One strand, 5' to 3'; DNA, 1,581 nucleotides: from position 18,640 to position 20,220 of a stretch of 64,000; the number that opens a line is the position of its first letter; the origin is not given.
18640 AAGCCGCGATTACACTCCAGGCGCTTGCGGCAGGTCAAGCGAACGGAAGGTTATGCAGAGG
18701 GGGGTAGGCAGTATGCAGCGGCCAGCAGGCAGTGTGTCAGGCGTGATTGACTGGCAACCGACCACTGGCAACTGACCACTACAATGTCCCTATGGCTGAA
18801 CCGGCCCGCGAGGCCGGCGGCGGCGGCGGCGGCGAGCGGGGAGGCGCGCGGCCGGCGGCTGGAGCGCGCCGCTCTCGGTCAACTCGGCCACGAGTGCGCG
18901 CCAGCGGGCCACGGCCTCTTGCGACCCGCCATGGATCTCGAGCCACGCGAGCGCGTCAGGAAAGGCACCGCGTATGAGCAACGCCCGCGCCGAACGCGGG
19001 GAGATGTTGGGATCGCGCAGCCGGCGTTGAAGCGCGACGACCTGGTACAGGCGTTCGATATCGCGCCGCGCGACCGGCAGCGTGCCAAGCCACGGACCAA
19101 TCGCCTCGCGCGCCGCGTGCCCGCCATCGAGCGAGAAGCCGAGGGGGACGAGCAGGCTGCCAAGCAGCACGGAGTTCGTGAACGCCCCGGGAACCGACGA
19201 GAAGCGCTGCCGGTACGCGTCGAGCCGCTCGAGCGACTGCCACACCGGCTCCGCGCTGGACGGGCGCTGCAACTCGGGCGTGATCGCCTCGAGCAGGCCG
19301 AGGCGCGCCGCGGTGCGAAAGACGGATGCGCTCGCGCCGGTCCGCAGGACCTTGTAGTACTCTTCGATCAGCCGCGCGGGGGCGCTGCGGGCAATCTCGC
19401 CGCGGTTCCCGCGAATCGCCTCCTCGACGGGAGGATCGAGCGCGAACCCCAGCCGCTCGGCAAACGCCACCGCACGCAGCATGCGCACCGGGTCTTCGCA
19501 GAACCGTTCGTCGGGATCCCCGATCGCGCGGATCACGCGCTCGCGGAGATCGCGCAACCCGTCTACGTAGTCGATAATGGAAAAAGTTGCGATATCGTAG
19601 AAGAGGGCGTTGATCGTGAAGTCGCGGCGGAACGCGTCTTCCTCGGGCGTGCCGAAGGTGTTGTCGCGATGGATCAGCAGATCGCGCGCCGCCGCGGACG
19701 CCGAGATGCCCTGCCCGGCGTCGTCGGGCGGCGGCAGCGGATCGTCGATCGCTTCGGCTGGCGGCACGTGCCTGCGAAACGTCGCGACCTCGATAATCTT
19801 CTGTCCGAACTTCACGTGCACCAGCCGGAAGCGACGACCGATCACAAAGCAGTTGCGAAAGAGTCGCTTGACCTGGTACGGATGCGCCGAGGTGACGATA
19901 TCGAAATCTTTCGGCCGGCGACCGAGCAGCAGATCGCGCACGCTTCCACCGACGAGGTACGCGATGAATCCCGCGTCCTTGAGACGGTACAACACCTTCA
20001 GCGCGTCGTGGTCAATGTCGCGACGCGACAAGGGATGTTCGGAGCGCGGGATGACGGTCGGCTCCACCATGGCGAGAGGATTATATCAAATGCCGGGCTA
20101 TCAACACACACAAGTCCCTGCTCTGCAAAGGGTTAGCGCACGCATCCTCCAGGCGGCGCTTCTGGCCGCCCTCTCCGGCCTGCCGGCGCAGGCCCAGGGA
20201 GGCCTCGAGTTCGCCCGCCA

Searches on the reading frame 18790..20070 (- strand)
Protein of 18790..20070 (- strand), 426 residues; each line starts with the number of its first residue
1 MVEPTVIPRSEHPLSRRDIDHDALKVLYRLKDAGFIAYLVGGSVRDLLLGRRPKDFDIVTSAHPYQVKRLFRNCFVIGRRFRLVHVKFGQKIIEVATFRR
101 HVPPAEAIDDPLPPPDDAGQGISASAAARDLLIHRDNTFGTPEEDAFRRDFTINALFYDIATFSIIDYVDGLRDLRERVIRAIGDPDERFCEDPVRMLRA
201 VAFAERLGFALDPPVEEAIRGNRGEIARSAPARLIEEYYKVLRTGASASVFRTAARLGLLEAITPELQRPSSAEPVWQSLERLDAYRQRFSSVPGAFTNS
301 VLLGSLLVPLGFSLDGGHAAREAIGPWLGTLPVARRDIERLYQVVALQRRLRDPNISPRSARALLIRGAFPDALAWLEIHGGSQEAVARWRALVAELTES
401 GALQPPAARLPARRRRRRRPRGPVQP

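Call 10: search_protein_families(library=pfam, proteins=[window:18790-20070:-], max_evalue=0.001)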
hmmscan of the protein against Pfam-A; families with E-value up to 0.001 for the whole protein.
window:18790-20070:- (426 aa): 2 families
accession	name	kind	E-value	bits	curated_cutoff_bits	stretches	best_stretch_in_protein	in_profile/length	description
PF01743.26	PolyA_pol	-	1.2e-36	126.3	23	1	37-181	1-126/126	Poly A polymerase head domain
PF12627.12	PolyA_pol_RNAbd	-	5.6e-12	45.7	22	1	208-267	1-60/64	Probable RNA and SrmB- binding site of polymerase A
